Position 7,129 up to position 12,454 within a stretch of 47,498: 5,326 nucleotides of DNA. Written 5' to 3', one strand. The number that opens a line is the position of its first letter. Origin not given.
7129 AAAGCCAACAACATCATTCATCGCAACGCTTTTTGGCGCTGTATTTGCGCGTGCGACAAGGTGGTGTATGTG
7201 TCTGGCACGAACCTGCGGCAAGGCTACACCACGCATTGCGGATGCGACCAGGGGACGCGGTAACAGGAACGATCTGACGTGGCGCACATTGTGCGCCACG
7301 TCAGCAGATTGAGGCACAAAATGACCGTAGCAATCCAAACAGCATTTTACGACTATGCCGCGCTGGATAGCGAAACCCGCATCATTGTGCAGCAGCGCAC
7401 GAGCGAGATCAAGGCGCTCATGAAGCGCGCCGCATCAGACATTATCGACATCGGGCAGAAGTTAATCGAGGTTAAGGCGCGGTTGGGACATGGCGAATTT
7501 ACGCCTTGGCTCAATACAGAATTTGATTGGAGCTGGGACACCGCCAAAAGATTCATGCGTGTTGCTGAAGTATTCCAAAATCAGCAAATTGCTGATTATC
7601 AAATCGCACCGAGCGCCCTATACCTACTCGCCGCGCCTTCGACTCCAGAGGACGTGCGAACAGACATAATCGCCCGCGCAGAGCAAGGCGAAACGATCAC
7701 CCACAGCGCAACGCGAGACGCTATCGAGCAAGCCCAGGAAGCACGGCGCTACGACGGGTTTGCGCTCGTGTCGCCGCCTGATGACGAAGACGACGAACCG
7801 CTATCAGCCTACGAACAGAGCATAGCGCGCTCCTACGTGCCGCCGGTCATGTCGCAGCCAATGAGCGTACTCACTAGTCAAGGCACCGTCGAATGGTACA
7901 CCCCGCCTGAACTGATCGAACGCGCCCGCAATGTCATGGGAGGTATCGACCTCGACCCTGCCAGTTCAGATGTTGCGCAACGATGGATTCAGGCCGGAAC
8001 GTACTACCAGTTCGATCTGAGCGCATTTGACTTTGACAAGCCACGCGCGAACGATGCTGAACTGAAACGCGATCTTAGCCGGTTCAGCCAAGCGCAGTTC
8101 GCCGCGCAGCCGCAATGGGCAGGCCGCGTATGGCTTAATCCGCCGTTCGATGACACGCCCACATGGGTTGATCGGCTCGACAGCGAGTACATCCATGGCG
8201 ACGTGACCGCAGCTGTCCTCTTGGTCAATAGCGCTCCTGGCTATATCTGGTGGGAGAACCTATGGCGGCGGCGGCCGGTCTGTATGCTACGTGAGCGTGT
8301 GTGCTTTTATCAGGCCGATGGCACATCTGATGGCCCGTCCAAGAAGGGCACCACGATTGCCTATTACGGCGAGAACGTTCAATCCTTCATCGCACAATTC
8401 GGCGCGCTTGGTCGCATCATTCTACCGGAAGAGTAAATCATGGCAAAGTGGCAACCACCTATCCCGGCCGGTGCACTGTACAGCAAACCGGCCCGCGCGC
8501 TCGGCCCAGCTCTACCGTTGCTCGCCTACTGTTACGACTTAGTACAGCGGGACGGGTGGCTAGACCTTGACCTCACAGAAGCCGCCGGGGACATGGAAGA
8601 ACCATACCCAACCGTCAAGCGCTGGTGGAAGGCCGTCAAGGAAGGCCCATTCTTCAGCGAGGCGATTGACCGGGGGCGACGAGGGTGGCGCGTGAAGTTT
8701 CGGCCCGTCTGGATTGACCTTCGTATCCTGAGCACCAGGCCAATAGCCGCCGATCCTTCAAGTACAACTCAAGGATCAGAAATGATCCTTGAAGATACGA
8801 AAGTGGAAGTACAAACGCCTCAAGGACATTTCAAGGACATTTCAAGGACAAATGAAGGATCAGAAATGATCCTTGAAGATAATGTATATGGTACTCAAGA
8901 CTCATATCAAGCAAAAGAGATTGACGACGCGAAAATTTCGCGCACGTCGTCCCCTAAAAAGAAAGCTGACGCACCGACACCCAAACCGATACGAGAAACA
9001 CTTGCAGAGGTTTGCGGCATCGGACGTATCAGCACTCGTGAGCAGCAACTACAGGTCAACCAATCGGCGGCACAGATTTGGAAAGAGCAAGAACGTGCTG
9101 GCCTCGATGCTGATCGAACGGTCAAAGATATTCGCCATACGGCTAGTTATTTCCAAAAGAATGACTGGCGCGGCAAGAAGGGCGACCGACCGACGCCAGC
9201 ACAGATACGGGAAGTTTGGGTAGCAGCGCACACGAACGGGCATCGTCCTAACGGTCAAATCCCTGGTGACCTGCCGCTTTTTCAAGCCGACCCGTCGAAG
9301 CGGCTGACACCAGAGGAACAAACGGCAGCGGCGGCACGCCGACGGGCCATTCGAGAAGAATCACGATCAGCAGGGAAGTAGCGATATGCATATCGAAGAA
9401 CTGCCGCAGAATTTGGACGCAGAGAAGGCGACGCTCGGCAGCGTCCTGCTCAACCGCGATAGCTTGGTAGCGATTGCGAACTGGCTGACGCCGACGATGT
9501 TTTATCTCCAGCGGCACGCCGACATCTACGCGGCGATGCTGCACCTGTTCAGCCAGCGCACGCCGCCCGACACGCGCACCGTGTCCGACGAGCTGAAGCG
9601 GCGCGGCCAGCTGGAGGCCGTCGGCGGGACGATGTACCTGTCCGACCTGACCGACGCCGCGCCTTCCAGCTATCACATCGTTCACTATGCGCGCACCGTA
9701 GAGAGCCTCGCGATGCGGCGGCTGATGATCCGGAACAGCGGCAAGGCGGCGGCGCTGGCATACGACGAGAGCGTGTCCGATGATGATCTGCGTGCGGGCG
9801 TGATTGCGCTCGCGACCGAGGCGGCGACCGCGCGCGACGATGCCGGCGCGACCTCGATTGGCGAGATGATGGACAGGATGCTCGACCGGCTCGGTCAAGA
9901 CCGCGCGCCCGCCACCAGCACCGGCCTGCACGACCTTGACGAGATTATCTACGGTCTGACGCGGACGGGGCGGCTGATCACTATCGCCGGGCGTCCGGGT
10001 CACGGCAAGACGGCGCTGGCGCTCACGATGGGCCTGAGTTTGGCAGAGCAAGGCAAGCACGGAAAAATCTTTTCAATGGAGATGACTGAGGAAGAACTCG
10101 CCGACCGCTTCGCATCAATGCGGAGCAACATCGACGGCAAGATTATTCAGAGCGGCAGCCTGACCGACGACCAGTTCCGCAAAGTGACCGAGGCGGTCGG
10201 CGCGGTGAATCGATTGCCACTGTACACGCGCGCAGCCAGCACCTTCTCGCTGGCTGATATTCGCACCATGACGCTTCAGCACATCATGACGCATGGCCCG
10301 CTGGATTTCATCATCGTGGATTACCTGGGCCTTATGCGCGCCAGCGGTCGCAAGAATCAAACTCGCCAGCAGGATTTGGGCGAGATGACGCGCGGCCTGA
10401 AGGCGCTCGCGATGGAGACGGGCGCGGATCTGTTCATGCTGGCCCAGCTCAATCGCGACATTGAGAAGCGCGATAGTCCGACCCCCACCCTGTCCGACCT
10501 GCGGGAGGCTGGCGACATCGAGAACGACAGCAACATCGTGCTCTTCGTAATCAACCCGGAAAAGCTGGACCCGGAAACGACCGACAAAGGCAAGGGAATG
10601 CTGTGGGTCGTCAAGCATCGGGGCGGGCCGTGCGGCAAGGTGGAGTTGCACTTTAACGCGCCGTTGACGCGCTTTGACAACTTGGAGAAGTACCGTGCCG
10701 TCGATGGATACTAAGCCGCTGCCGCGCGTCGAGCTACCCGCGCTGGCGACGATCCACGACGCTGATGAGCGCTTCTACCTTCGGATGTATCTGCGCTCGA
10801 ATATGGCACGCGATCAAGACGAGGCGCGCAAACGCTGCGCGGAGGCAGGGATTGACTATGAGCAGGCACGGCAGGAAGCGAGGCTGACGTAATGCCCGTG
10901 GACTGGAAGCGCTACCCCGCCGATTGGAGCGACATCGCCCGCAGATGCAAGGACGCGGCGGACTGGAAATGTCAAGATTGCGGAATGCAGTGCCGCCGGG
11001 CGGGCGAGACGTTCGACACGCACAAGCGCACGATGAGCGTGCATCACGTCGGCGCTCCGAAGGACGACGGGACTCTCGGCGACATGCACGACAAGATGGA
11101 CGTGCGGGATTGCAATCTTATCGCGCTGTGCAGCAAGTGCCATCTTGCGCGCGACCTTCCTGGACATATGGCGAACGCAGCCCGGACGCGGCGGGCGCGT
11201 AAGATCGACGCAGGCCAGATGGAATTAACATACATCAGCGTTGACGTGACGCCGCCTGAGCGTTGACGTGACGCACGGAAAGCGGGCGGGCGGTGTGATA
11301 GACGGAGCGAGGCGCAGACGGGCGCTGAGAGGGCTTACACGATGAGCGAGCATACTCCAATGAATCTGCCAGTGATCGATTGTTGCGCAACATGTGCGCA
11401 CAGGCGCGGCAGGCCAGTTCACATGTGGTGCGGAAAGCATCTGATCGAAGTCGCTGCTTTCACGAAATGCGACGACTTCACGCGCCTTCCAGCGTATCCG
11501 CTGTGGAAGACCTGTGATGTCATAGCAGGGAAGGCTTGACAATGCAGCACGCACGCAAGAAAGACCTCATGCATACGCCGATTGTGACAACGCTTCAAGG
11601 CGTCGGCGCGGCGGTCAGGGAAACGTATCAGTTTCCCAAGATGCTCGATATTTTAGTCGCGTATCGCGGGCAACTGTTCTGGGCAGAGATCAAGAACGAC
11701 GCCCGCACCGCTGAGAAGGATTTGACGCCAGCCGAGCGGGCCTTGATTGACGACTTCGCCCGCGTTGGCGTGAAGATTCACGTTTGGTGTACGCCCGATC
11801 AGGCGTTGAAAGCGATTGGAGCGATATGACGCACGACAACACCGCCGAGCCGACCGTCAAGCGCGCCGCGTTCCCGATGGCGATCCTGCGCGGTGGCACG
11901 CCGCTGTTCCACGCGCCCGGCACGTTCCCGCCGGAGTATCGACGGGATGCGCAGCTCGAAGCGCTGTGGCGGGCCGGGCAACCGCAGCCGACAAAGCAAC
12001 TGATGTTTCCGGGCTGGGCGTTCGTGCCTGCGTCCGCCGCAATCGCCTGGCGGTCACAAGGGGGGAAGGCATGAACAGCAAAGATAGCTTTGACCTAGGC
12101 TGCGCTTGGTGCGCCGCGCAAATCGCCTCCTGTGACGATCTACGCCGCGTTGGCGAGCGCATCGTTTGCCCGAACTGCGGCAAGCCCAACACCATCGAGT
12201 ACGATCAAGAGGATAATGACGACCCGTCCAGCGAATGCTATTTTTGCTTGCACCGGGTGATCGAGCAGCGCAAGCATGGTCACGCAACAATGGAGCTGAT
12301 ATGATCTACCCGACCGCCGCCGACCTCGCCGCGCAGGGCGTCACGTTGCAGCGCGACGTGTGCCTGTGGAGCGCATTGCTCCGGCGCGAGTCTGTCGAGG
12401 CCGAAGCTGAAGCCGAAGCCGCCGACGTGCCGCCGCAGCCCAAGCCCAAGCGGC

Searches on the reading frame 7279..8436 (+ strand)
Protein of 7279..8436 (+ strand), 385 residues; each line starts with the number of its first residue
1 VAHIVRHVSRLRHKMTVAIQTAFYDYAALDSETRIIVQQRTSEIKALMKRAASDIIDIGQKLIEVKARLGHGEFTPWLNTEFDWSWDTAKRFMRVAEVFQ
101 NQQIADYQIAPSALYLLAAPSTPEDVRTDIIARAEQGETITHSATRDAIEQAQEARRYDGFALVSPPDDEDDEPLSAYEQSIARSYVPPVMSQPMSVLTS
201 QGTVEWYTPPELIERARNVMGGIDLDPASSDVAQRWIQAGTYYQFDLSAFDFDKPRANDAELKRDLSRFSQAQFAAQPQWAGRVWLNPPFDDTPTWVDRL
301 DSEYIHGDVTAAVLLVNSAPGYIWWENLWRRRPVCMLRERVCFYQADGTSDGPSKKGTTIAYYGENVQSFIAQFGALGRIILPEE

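Call 12: search_protein_families(library=pfam, proteins=[window:7279-8436:+], max_evalue=0.01)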
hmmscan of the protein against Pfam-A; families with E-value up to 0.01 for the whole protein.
window:7279-8436:+ (385 aa): 2 families
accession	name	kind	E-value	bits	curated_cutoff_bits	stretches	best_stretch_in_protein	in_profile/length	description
PF11300.13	DUF3102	-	1.9e-11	44.8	24.4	1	52-106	22-76/129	Protein of unknown function (DUF3102)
PF05869.16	Dam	-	1.2e-05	25.5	28.1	1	270-349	47-129/169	DNA N-6-adenine-methyltransferase (Dam)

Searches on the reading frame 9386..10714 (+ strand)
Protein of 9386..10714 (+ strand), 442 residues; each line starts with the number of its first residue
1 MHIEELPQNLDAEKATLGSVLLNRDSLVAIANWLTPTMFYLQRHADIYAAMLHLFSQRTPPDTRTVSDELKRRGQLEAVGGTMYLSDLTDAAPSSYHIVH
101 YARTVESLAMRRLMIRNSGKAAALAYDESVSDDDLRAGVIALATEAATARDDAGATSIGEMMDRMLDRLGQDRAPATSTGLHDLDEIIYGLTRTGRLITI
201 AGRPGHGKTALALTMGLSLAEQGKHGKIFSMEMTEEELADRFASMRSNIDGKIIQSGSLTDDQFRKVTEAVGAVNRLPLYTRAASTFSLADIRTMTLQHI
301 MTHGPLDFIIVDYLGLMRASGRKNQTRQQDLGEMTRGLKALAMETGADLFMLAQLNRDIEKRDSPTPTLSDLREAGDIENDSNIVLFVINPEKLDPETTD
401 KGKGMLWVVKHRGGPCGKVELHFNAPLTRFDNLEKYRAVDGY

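Call 12: search_protein_families(library=pfam, proteins=[window:9386-10714:+], max_evalue=0.01)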
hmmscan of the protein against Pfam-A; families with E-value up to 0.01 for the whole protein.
window:9386-10714:+ (442 aa): 5 families
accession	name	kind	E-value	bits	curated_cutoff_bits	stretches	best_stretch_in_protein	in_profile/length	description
PF03796.21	DnaB_C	-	3e-65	220.6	27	1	178-432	3-255/255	DnaB-like helicase C terminal domain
PF00772.26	DnaB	-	1.1e-29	102.9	23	1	6-106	2-102/103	DnaB-like helicase N terminal domain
PF13481.12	AAA_25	-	2.4e-14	53.8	27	1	181-356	19-191/195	AAA domain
PF06745.19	ATPase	-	3.1e-09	37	26.6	1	178-339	2-152/231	KaiC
PF06068.19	TIP49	-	0.0013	18.4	23.8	1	192-237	47-97/347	TIP49 P-loop domain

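Call 57: find_related_loci(query=window:9386-10714:+, collection=viral_contigs, flank=10000)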
Query window:9386-10714:+ (442 aa) in viral_contigs; peptide patterns used: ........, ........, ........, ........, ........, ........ (x = any residue, [..] = any of these).
1 stretches matched a pattern; 1 encode a relative of the query (tblastn E <= 1e-3); 1 distinct loci.
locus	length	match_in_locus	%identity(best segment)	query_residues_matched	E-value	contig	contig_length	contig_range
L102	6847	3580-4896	74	3-442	0e+0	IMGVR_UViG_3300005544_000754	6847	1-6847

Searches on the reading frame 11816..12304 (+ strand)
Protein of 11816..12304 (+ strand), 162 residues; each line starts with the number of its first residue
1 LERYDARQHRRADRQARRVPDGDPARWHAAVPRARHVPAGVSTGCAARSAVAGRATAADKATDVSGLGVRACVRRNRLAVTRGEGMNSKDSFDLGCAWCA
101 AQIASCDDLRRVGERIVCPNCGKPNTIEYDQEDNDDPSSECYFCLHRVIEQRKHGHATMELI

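Call 12: search_protein_families(library=pfam, proteins=[window:11816-12304:+], max_evalue=0.01)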
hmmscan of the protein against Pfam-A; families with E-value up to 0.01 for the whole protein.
window:11816-12304:+ (162 aa): 3 families
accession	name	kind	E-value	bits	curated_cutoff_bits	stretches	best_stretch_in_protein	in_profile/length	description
PF09526.16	DUF2387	-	0.0045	17.4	25.9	1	117-147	10-39/72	Probable metal-binding protein (DUF2387)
PF23137.1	HVO_0758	-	0.006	16.8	27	0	88-123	14-50/55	HVO_0758 mu-protein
PF08271.17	Zn_Ribbon_TF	-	0.0061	16.5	29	0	117-135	2-19/43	TFIIB zinc-binding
